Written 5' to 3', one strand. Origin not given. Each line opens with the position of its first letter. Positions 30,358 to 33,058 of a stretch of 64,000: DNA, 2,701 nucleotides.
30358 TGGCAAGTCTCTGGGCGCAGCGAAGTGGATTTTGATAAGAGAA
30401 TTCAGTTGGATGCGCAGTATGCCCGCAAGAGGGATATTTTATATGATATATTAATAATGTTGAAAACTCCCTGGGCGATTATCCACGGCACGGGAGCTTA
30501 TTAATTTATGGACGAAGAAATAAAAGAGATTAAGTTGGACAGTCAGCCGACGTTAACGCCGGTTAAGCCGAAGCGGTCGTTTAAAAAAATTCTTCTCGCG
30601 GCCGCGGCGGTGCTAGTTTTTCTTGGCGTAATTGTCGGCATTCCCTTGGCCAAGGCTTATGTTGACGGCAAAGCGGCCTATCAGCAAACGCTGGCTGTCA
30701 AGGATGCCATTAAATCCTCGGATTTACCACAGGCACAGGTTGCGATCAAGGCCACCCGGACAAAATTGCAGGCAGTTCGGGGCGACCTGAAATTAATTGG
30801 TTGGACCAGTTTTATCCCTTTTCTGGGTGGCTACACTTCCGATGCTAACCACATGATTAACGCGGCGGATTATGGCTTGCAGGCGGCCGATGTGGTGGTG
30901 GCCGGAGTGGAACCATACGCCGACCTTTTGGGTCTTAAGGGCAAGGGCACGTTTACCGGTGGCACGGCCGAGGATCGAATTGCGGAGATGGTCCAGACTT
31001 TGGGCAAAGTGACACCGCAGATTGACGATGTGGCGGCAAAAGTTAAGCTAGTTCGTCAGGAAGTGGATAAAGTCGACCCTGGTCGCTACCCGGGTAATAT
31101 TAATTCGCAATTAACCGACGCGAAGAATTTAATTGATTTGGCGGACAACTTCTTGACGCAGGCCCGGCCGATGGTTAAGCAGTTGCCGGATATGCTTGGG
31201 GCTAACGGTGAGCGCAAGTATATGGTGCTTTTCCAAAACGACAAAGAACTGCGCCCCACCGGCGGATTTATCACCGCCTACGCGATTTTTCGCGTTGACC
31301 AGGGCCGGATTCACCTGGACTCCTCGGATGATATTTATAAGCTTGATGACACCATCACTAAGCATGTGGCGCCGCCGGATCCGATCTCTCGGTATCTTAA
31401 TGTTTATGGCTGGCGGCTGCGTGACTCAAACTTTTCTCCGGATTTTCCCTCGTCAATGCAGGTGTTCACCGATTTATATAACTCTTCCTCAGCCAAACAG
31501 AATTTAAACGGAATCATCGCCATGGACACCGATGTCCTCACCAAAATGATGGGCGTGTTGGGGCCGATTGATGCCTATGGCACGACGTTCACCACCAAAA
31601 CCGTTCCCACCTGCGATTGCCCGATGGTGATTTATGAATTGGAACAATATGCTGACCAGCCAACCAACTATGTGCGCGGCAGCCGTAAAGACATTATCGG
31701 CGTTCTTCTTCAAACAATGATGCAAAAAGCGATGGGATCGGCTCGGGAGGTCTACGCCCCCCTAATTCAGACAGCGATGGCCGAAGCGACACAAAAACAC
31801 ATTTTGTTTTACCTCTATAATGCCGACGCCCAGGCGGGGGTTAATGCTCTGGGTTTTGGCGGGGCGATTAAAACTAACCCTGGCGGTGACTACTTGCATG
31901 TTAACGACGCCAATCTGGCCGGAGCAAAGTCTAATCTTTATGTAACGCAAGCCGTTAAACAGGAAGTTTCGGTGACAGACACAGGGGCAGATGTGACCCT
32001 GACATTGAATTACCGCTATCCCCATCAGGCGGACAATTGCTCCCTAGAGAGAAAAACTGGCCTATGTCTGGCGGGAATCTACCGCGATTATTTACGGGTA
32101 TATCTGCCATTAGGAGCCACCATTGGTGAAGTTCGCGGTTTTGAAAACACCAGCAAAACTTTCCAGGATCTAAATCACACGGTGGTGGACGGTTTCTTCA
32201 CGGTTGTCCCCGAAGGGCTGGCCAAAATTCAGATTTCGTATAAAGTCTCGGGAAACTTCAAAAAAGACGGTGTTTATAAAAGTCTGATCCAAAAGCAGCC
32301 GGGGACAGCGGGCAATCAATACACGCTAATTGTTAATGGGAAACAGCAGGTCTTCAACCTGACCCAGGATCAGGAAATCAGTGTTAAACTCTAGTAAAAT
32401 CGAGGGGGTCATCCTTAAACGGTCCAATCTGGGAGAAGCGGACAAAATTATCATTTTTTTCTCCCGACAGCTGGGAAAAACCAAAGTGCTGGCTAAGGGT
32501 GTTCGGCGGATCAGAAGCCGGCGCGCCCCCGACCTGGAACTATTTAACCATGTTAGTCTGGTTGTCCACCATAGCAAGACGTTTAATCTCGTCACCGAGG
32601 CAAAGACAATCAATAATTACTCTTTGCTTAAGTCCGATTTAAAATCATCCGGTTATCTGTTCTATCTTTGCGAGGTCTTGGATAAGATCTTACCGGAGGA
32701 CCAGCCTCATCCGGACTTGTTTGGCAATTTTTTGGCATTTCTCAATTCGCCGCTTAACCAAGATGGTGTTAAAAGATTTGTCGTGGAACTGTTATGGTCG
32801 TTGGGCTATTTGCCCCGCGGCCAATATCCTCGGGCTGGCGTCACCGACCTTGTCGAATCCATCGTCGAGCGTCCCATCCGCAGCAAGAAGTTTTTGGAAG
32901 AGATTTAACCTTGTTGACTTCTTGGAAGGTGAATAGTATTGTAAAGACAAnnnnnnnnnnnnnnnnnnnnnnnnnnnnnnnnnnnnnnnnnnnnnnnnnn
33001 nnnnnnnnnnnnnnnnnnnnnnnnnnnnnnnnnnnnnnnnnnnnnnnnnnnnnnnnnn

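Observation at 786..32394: Very large glycosylation supercluster with about 10 paralogous GT-C-type polytopic membrane proteins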

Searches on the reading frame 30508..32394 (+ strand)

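Call 6: search_protein_families(library=pfam, proteins=[window:30508-32394:+], max_evalue=0.01)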
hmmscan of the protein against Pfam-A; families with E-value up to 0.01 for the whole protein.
window:30508-32394:+ (628 aa): 1 family
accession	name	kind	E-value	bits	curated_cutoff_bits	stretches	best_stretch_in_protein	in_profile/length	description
PF13196.11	DUF4012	-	3.1e-28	99.5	28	1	233-365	1-134/144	Protein of unknown function (DUF4012)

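Call 24: search_protein_families(library=ncbifam, proteins=[window:30508-32394:+], max_evalue=0.001)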
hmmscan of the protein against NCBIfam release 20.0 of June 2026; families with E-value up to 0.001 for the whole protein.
window:30508-32394:+ (628 aa): 0 families

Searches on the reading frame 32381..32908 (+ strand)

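Call 6: search_protein_families(library=pfam, proteins=[window:32381-32908:+], max_evalue=0.01)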
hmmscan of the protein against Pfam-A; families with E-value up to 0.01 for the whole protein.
window:32381-32908:+ (175 aa): 2 families
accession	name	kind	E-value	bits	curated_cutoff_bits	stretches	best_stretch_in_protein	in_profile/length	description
PF11967.14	RecO_N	-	9.5e-18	64.5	27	1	5-80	4-80/80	Recombination protein O N terminal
PF02565.21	RecO_C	-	5.8e-08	33.1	22.1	1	85-145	2-66/157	Recombination protein O C terminal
